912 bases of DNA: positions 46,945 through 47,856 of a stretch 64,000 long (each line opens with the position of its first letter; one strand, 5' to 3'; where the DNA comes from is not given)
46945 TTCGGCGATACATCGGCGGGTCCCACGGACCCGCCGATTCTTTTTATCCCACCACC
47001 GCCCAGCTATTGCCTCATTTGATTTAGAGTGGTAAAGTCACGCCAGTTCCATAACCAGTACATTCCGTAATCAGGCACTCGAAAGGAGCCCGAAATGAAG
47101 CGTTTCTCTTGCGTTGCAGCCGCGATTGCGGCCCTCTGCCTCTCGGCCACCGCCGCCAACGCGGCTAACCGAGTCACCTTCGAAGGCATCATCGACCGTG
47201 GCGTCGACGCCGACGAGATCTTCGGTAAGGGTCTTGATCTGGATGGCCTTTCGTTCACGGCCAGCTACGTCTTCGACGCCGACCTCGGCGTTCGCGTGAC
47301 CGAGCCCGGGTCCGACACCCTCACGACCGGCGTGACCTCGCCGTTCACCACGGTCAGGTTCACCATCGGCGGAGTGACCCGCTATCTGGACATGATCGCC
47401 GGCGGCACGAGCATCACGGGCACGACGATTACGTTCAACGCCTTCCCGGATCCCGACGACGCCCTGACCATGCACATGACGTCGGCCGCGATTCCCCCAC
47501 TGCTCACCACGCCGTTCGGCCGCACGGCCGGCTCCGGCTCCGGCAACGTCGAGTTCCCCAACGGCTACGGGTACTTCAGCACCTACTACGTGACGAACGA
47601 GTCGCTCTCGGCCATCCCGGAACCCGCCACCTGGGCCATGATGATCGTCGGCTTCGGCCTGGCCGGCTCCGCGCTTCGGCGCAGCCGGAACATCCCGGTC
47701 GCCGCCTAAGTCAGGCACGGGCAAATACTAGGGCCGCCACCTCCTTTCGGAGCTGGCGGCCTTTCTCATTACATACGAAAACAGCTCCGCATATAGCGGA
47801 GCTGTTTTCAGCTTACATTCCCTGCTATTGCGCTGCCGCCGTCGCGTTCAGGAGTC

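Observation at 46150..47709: Tandem PEPxxWA-type PEP-CTERM proteins with a 20-bp stem-loop, in a genome that otherwise looks monoderm-like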

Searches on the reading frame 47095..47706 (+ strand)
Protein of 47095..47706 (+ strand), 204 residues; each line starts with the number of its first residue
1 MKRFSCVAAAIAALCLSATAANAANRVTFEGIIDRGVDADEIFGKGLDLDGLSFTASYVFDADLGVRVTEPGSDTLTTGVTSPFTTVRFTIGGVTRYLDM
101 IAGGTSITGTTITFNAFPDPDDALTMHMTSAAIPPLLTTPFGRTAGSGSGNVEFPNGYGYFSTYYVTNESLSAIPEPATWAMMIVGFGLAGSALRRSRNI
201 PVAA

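Call 7: search_protein_families(library=ncbifam, proteins=[window:47095-47706:+], max_evalue=0.01)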
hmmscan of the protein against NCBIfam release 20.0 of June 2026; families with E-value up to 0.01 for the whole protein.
window:47095-47706:+ (204 aa): 10 families
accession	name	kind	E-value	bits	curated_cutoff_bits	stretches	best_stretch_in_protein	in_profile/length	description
NF035944.1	PEPxxWA-CTERM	domain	3.7e-14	52.3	35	1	174-196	1-23/24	PEPxxWA-CTERM sorting domain-containing protein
NF038126.1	PEP_CTERM_FxDxF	subfamily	2.1e-08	34.5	50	1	9-196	5-164/165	FxDxF family PEP-CTERM protein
NF033554.9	floc_PepA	equivalog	2.6e-06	27.4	80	1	68-198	146-259/261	flocculation-associated PEP-CTERM protein PepA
NF038129.1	PEP_NF038129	equivalog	4.9e-06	26.5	65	1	165-196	162-193/194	NF038129 family PEP-CTERM protein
NF038118.1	PEP_CTERM_CCXG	equivalog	0.00014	21.6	90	1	148-196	150-198/199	CCXG family PEP-CTERM protein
NF033947.0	PEP-cistern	hypoth_equivalog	0.00016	21.4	60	1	159-196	163-195/195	cistern family PEP-CTERM protein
NF038119.1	PEP_CTERM_MHFG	equivalog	0.00018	21.9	100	1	167-197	229-259/260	MHFG family PEP-CTERM protein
NF038124.1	PEP_CTERM_TLD_A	exception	0.00024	20.7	100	1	167-198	209-235/235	PEP_CTERM-anchored TLD domain-containing protein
TIGR02595.1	PEP_CTERM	domain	0.00048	20.8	16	1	174-198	1-23/24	PEP-CTERM sorting domain-containing protein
NF038120.1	PEP_CTERM_QFxxD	subfamily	0.0012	18.7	80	1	170-197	189-214/215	NF038120 family PEP-CTERM protein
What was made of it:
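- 47095..47709 (+): Gene 2 (g2), 204 aa. Signal peptide at 47095-47163, a small all-beta domain, and a PEPxxWA-CTERM tail at 47614-47682. NF035944 52.3 bits (call 7).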

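Call 8: search_protein_families(library=pfam, proteins=[window:47095-47706:+], max_evalue=0.01)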
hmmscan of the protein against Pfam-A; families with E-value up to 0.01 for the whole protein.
window:47095-47706:+ (204 aa): 2 families
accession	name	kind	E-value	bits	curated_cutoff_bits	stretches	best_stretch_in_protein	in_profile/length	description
PF07589.16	PEP-CTERM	-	6e-07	29.7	20.7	1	173-196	1-23/24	PEP-CTERM motif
PF13609.12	Porin_4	-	0.0053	17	27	0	10-65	1-30/310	Gram-negative porin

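Call 9: find_encoding_contigs(protein=window:47095-47706:+, flank=10000, max_places=10)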
Protein window:47095-47706:+ (204 aa): 1 contig read that carries it; 1 place shown.
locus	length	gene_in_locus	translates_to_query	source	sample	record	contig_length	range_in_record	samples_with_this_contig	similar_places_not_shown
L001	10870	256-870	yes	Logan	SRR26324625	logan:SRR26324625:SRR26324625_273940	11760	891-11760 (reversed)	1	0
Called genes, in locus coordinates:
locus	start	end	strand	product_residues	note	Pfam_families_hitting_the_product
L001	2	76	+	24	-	?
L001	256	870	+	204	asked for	PF07589:PEP_exosort_dom (weak)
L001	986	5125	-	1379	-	PF01471:PG_binding_1, PF08823:PG_binding_2 (faint), PF01471:PG_binding_1, PF13385:Laminin_G_3, PF01471:PG_binding_1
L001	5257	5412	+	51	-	-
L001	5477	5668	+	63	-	PF10685:KGG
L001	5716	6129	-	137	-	PF21549:PRDM2_PR (weak), PF00856:SET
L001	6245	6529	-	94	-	PF01381:HTH_3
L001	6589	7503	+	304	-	PF02557:VanY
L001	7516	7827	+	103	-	-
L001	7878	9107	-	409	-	PF00704:Glyco_hydro_18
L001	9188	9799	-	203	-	-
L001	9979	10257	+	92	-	-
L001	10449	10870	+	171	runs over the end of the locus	-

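Call 16: find_homologous_proteins(query=window:47095-47706:+, max_evalue=0.001)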
Query window:47095-47706:+ (204 aa): 139 proteins with E <= 0.001 among 1482 candidates; the best 120 are listed.
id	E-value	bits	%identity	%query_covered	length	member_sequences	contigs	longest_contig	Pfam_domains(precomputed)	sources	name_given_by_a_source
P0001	3.2e-127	440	100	100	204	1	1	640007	PF07589.17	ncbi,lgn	ncbi:MAG: PEPxxWA-CTERM sorting domain-containing protein [Patescibacteria group bacterium]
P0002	1.0e-102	360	82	100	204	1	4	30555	PF07589.17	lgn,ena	-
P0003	4.4e-91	322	76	100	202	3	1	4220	PF07589.17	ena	-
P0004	1.5e-17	82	34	98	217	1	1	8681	-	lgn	-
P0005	1.3e-12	66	31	84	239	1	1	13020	PF07589.17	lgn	-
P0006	2.6e-11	62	32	95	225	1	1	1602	PF07589.17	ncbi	-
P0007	4.0e-11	61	32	91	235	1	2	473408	PF07589.17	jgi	jgi:hypothetical protein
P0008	1.5e-8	53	31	71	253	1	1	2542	PF07589.17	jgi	jgi:hypothetical protein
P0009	3.3e-8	52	42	50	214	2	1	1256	PF13313.12,PF07589.17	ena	-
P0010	5.7e-8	51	91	11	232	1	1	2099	PF07589.17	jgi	jgi:hypothetical protein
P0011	7.1e-8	51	63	23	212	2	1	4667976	PF07589.17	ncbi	-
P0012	7.8e-8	51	33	75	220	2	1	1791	PF07589.17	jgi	jgi:hypothetical protein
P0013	2.0e-7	49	29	95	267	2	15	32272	-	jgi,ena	-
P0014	2.8e-7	49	32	95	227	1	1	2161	PF07589.17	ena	-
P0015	3.2e-7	49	85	13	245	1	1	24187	PF07589.17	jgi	jgi:hypothetical protein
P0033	4.9e-6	45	86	14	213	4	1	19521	PF07589.17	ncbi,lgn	-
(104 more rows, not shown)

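Call 18: find_encoding_contigs(protein=P0002, flank=10000, max_places=6)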
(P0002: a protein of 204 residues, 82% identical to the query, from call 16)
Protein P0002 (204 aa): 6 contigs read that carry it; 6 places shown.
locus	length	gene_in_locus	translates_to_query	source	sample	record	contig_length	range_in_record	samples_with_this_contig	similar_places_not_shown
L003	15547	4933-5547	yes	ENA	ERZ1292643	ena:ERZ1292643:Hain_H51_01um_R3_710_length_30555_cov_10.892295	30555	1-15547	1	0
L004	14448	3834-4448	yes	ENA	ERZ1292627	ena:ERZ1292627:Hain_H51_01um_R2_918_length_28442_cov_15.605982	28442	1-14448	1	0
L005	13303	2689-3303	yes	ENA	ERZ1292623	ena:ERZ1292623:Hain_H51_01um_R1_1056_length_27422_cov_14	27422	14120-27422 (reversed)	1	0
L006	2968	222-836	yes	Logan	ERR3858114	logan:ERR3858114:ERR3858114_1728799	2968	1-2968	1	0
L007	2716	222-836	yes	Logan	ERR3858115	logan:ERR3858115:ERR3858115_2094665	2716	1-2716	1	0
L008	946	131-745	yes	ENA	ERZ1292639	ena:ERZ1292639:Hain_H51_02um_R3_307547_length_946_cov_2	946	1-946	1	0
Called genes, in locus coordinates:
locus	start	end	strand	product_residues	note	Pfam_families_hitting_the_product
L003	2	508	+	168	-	?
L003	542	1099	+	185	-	-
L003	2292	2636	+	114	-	-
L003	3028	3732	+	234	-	-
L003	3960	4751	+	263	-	-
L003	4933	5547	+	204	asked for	PF07589:PEP_exosort_dom (weak)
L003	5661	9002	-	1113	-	PF13385:Laminin_G_3, PF01471:PG_binding_1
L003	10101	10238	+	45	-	-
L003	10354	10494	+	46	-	PF10685:KGG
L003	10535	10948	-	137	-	PF21549:PRDM2_PR (weak), PF00856:SET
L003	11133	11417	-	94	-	PF13560:HTH_31 (weak), PF01381:HTH_3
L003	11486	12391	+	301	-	PF02557:VanY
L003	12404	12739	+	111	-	-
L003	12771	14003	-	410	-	PF00704:Glyco_hydro_18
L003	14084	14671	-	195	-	-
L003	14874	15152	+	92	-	-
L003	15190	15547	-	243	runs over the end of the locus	-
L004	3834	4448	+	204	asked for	PF07589:PEP_exosort_dom (weak)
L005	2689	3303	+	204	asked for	PF07589:PEP_exosort_dom (weak)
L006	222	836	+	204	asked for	PF07589:PEP_exosort_dom (weak)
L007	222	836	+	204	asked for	PF07589:PEP_exosort_dom (weak)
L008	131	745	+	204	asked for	PF07589:PEP_exosort_dom (weak)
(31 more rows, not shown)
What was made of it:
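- The genes sit in an island of surface proteins (calls 8, 18).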

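Call 19: find_encoding_contigs(protein=P0003, flank=10000, max_places=6)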
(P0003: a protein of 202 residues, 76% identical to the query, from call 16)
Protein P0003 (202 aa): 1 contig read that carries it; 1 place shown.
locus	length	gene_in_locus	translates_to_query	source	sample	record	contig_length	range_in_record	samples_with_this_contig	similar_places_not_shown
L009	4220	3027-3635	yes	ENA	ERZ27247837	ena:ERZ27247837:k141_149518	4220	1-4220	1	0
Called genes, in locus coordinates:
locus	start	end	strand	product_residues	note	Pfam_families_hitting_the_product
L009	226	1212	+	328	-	-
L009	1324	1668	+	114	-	-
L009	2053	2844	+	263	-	-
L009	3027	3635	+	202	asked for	PF07589:PEP_exosort_dom (weak)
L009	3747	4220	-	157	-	?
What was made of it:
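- The same gene order is assembled independently from Hainich wells (metaSPAdes-style contigs from three replicates) and from ERZ27247837 (k141 contig) (calls 18, 19).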

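Call 24: find_encoding_contigs(protein=P0007, flank=10000, max_places=3)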
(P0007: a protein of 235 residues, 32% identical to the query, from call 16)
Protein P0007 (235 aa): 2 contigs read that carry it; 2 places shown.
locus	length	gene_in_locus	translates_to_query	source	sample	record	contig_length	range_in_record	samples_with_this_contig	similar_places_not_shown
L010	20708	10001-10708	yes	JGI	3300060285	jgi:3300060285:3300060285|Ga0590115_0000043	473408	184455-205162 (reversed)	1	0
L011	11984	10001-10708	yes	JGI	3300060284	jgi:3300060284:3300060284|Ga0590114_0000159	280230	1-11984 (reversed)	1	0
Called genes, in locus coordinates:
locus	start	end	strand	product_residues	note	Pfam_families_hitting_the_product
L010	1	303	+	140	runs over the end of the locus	PF00903:Glyoxalase, PF13669:Glyoxalase_4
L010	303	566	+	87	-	PF07330:DUF1467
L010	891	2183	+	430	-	PF12704:MacB_PCD, PF02687:FtsX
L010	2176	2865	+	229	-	PF00005:ABC_tran, PF02463:SMC_N (faint), PF13304:AAA_21 (faint)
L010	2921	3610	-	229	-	PF07589:PEP_exosort_dom (weak)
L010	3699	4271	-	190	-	PF14235:DUF4337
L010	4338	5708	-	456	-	PF07690:MFS_1, PF00854:PTR2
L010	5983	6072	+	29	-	-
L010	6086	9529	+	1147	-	PF02811:PHP, PF07733:DNA_pol3_alpha, PF17657:DNA_pol3_finger, PF14579:HHH_6, PF01336:tRNA_anti-codon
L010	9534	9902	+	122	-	PF00903:Glyoxalase, PF18029:Glyoxalase_6 (weak)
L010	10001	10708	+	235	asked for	PF07589:PEP_exosort_dom (weak)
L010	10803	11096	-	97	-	-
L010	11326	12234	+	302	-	PF00318:Ribosomal_S2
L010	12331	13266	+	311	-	PF00889:EF_TS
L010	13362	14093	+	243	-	PF00696:AA_kinase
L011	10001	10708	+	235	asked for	PF07589:PEP_exosort_dom (weak)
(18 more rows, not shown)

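Call 28: find_related_loci(query=A1, collection=genome_contigs, flank=10000)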
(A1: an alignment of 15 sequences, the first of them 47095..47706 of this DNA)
Query A1 (204 aa) in genome_contigs; peptide patterns used: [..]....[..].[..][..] (x = any residue, [..] = any of these).
599 stretches matched a pattern (row limit reached: there are more); 443 encode a relative of the query (tblastn E <= 1e-3); the best 80 are kept; 80 distinct loci.
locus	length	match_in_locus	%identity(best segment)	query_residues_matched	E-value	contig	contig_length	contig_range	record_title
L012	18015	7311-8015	31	1-203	6e-14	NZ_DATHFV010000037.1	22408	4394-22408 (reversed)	MAG: Sphingomonas sp. isolate SMAG_U12456 k141_251797, whole genome shotgun sequence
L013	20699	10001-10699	28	1-200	1e-12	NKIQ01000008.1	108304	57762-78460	MAG: Alphaproteobacteria bacterium PA4 NODE_279, whole genome shotgun sequence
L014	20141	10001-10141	55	157-201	4e-12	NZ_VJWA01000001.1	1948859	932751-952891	Glacieibacterium frigidum strain LB1R16 NODE_1_length_1948859_cov_164.405992, whole genome shotgun sequence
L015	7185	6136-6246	68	164-200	2e-11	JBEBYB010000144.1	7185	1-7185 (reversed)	MAG: Phenylobacterium sp. isolate T2.bin.79 NODE_38292_length_7185_cov_19.169285, whole genome shotgun sequence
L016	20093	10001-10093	77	170-200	3e-11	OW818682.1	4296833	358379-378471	metagenome genome assembly, chromosome: 1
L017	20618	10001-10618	28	1-198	7e-11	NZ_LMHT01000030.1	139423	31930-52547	Phenylobacterium sp. Root700 contig_4, whole genome shotgun sequence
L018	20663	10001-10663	30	5-203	8e-11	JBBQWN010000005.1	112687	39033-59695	MAG: Sphingomonadales bacterium isolate Co_metawrap_2058 Cmw_2058_k141_28077327_length_112687_cov_21.9985, whole genome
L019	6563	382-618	38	126-204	1e-10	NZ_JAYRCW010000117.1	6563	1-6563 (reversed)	MAG: Sandaracinobacter sp. isolate SH_SHASGE1bin.21 NODE_6183_length_6563_cov_1.710845, whole genome shotgun sequence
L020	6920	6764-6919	58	156-204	1e-10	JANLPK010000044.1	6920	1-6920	MAG: Alphaproteobacteria bacterium isolate OTE_38_metabat_391 OTE_38_k141_1612443, whole genome shotgun sequence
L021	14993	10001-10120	60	165-204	2e-10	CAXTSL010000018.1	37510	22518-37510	MAG TPA_asm: uncultured Sphingomonadaceae bacterium isolate public_SRR11456921_metawrap_bin.24 genome assembly, contig:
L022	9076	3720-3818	76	172-204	3e-10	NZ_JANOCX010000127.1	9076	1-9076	MAG: Phenylobacterium sp. isolate VAR_17_metabat_257 VAR_17_k141_1450848, whole genome shotgun sequence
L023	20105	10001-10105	71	170-204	3e-10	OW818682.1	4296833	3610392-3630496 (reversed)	metagenome genome assembly, chromosome: 1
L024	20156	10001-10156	50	155-203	3e-10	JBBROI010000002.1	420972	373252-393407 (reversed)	MAG: Sphingomonadales bacterium isolate La1_metabat2.264 LA1C_B2.264_k141_641287L_420972_cov_56.1517, whole genome shotg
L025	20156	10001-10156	53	151-201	3e-10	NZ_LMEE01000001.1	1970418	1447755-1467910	Phenylobacterium sp. Root1290 contig_1, whole genome shotgun sequence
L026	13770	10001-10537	31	28-199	4e-10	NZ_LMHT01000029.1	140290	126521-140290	Phenylobacterium sp. Root700 contig_36, whole genome shotgun sequence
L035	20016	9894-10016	51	164-204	2e-9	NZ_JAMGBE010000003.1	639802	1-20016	Sphingomonas hankyongi strain SE220 3, whole genome shotgun sequence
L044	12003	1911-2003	68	168-198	3e-9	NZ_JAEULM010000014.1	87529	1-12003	MAG: Sphingopyxis sp. isolate new MAG-121 k141_1870640, whole genome shotgun sequence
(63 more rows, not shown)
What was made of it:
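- The best 80 GTDB loci are alphaproteobacterial, Sphingomonadales or Caulobacterales wherever named below class level (call 28). The tail type is restricted, among the genomes returned, to those alphaproteobacterial orders (call 28).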

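Call 35: list_cluster_members(proteins=[P0001, P0121, P0123, P0145, P0162, P0213, P0240, P0006, P0011, P0033])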
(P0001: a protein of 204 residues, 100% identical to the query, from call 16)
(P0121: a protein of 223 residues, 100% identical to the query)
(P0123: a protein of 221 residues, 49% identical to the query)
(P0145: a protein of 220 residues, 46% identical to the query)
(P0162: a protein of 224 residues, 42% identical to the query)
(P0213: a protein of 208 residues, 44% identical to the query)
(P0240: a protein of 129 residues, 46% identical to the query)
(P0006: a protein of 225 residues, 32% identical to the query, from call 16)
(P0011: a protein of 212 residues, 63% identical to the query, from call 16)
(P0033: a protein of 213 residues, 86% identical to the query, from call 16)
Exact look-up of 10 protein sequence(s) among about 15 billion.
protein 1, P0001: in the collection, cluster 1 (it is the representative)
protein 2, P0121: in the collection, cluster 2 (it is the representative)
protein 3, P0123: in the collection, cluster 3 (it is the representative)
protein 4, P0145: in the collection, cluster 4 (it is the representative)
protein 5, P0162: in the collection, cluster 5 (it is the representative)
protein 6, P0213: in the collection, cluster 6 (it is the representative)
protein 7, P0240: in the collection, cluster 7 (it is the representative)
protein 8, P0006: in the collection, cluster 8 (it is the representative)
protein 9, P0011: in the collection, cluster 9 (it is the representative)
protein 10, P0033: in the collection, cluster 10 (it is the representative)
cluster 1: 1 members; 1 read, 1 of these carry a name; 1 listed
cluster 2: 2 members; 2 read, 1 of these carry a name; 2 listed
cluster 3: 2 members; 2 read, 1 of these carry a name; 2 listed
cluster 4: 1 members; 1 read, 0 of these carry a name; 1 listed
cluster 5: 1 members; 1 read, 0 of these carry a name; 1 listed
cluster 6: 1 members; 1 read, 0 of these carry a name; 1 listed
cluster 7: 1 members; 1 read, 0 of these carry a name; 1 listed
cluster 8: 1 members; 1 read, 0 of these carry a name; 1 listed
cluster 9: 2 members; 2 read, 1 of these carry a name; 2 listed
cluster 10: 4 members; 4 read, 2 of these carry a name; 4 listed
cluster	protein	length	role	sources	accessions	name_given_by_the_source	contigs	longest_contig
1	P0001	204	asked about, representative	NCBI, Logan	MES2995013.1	MAG: PEPxxWA-CTERM sorting domain-containing protein [Patescibacteria group bacterium]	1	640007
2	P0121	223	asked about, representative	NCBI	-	-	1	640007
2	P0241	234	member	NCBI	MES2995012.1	MAG: PEPxxWA-CTERM sorting domain-containing protein [Patescibacteria group bacterium]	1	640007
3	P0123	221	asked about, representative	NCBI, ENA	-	-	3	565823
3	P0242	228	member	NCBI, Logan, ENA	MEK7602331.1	MAG: PEPxxWA-CTERM sorting domain-containing protein [Patescibacteria group bacterium]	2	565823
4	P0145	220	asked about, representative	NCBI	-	-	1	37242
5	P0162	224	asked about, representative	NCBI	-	-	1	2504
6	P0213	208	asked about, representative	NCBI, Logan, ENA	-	-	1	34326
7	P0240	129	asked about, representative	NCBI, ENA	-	-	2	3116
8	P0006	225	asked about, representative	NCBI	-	-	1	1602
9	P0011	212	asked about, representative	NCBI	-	-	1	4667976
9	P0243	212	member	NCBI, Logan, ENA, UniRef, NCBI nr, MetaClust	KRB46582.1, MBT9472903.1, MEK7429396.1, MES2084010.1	MAG: PEPxxWA-CTERM sorting domain-containing protein [Pseudomonadota bacterium] | PEPxxWA-CTERM sorting domain-containing protein n=1 Tax=unclassified Phenylobacterium ... | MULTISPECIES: PEPxxWA-CTERM sorting domain-containing protein [unclassified ...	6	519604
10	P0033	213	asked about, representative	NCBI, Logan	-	-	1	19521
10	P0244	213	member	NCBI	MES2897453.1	MAG: PEPxxWA-CTERM sorting domain-containing protein [Pseudomonadota bacterium]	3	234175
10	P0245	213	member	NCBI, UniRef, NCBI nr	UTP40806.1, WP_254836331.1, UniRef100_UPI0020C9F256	PEPxxWA-CTERM sorting domain-containing protein [Phenylobacterium sp. LH3H17] | PEPxxWA-CTERM sorting domain-containing protein n=1 Tax=Phenylobacterium sp. LH3H17 ...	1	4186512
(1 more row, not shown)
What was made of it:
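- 47095..47709 (+): NCBI MES2995013.1 (call 35).
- Checked: Host: the exact proteins are NCBI MES2995012.1 and MES2995013.1, 'Patescibacteria group bacterium', on a 640,007-bp contig (calls 16, 35).
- The identical proteins are on a 640,007-bp NCBI contig labelled Patescibacteria (calls 16, 35).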

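Call 36: search_protein_families(library=ncbifam, proteins=[L035:13445-14368:-, L044:4680-5591:-, L003:3028-3729:+, L003:3960-4748:+], max_evalue=0.001)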
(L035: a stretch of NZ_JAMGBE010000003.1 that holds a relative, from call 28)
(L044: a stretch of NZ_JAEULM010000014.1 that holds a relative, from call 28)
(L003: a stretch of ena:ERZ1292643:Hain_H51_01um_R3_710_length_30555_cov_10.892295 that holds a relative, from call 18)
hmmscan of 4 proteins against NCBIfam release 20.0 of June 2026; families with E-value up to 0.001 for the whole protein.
L035:13445-14368:- (307 aa): 18 families
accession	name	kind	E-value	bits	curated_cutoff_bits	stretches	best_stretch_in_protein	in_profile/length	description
NF035943.2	exosort_XrtV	exception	8.6e-108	359.7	313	1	34-300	3-269/270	exosortase V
TIGR03113.1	exosort_XrtB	exception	8.6e-67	225.6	275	1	36-298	1-265/268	exosortase B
TIGR03109.2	exosort_XrtA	exception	1e-40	139.9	208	1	39-296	6-258/261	exosortase A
TIGR02602.1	8TM_EpsH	subfamily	1.9e-38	132.4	105.55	1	57-297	3-240/241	exosortase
NF038142.1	exosort_XrtW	exception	7.5e-38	130.1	425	1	39-299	8-267/494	exosortase W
TIGR04152.1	exosort_VPLPA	exception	3.6e-35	122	400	1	57-303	3-248/486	VPLPA-CTERM-specific exosortase XrtD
TIGR04151.1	exosort_VPDSG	exception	2.5e-19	69.8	300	1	126-298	129-300/306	VPDSG-CTERM-specific exosortase XrtC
TIGR04178.1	exo_archaeo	signature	8.7e-19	67.6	23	1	203-297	2-95/97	exosortase/archaeosortase family protein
TIGR04476.1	exosort_XrtN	exception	2e-17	63.4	200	1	46-289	36-238/406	exosortase N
TIGR04156.1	cyanoexo_CrtB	exception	1.3e-09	38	300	1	122-291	90-260/280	cyanoexosortase B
NF033464.1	cyanoexo_CrtC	exception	1.4e-08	34.7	225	1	121-291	100-268/278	cyanoexosortase C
NF033770.1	exosort_XrtT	exception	2.8e-08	32.8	250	1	138-293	106-263/472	exosortase T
TIGR03762.1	archaeo_artC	exception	5.1e-08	33.1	100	1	173-291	148-268/274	archaeosortase C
TIGR03763.1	cyanoexo_CrtA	exception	1.1e-07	31.6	150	1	130-293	95-254/260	cyanoexosortase A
NF050190.1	exosort_XrtZ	exception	1e-06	27.5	475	1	177-284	32-137/460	exosortase Z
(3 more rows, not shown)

L044:4680-5591:- (303 aa): 18 families
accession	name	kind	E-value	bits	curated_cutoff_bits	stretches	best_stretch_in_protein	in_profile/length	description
NF035943.2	exosort_XrtV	exception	1.6e-114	381.7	313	1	24-290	4-270/270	exosortase V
TIGR03113.1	exosort_XrtB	exception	1.6e-61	208.2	275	1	29-287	5-265/268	exosortase B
TIGR03109.2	exosort_XrtA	exception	6.6e-40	137.2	208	1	26-283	4-256/261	exosortase A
TIGR04152.1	exosort_VPLPA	exception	1.8e-39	136.1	400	1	46-293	3-249/486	VPLPA-CTERM-specific exosortase XrtD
TIGR02602.1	8TM_EpsH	subfamily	1.9e-38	132.3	105.55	1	46-286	3-240/241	exosortase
NF038142.1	exosort_XrtW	exception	5.6e-38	130.5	425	1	24-289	4-268/494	exosortase W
TIGR04476.1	exosort_XrtN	exception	1e-19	71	200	1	89-277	50-237/406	exosortase N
TIGR04178.1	exo_archaeo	signature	2.8e-19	69.2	23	1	192-281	2-89/97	exosortase/archaeosortase family protein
TIGR04151.1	exosort_VPDSG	exception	2.3e-17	63.4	300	1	116-287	130-300/306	VPDSG-CTERM-specific exosortase XrtC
NF033464.1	cyanoexo_CrtC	exception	9.8e-11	41.7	225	1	60-280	44-268/278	cyanoexosortase C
TIGR03762.1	archaeo_artC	exception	3.4e-10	40.2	100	1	164-280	150-268/274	archaeosortase C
TIGR03763.1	cyanoexo_CrtA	exception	6.4e-10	39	150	1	124-282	100-254/260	cyanoexosortase A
NF033770.1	exosort_XrtT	exception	3.3e-09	35.8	250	1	27-280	3-261/472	exosortase T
TIGR04199.1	exosort_xrtJ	exception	5.7e-09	35.4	200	1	112-257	99-245/522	exosortase J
TIGR04156.1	cyanoexo_CrtB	exception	1.4e-08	34.7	300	1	60-280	46-260/280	cyanoexosortase B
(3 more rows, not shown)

L003:3028-3729:+ (234 aa): 4 families
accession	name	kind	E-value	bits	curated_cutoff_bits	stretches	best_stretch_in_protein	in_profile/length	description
NF035944.1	PEPxxWA-CTERM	domain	2e-12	46.8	35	1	202-227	1-24/24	PEPxxWA-CTERM sorting domain-containing protein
NF033947.0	PEP-cistern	hypoth_equivalog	5.9e-05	22.9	60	1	186-223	157-194/195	cistern family PEP-CTERM protein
NF038126.1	PEP_CTERM_FxDxF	subfamily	0.0002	21.6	50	0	192-223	131-163/165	FxDxF family PEP-CTERM protein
TIGR02595.1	PEP_CTERM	domain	0.00034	21.3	16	0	202-223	1-18/24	PEP-CTERM sorting domain-containing protein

L003:3960-4748:+ (263 aa): 7 families
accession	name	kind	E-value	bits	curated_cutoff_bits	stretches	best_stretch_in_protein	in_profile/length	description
NF035944.1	PEPxxWA-CTERM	domain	1e-12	47.7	35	1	231-256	1-24/24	PEPxxWA-CTERM sorting domain-containing protein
NF038126.1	PEP_CTERM_FxDxF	subfamily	7e-09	36.1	50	1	173-252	83-163/165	FxDxF family PEP-CTERM protein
NF038129.1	PEP_NF038129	equivalog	1e-06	28.7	65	1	207-253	146-193/194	NF038129 family PEP-CTERM protein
NF038120.1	PEP_CTERM_QFxxD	subfamily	1.5e-05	24.9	80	1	169-253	123-213/215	NF038120 family PEP-CTERM protein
NF033947.0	PEP-cistern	hypoth_equivalog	0.00026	20.8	60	1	213-252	159-194/195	cistern family PEP-CTERM protein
NF038124.1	PEP_CTERM_TLD_A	exception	0.0003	20.4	100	1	198-253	179-233/235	PEP_CTERM-anchored TLD domain-containing protein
NF038119.1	PEP_CTERM_MHFG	equivalog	0.0004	20.8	100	1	211-252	216-257/260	MHFG family PEP-CTERM protein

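Call 37: find_homologous_proteins(query=L044:4680-5591:-, max_evalue=0.001)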
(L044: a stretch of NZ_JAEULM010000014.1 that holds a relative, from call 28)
Query L044:4680-5591:- (303 aa): 1291 proteins with E <= 0.001 among 8000 candidates; the best 120 are listed.
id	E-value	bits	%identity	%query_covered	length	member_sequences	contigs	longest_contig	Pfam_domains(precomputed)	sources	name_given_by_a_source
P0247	1.5e-176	604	90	100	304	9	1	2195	PF09721.16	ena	-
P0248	1.4e-163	562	85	100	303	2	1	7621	PF09721.16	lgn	-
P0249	7.1e-160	549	83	100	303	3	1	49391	PF09721.16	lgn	-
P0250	1.0e-155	536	82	98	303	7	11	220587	PF09721.16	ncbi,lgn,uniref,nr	ncbi:exosortase V [Sphingopyxis sp. H050]|uniref:exosortase V n=1 Tax=Sphingopyxis sp. H050 TaxID=17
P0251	2.0e-154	531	83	100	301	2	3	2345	PF09721.16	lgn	-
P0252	1.5e-149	515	85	92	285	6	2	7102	PF09721.16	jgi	jgi:exosortase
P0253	4.7e-147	507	81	97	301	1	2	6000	PF09721.16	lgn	-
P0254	6.2e-144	497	76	100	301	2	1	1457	PF09721.16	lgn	-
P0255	7.4e-144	497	77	100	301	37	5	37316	PF09721.16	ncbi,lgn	-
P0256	2.5e-139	482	75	98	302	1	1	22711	PF09721.16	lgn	-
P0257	7.1e-138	477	73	100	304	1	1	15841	PF09721.16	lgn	-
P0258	2.5e-136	472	72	99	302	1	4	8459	PF09721.16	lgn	-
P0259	2.7e-136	472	73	100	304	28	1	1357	PF09721.16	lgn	-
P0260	1.0e-135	470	72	99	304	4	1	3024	PF09721.16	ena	-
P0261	2.9e-135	469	72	100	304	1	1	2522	PF09721.16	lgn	-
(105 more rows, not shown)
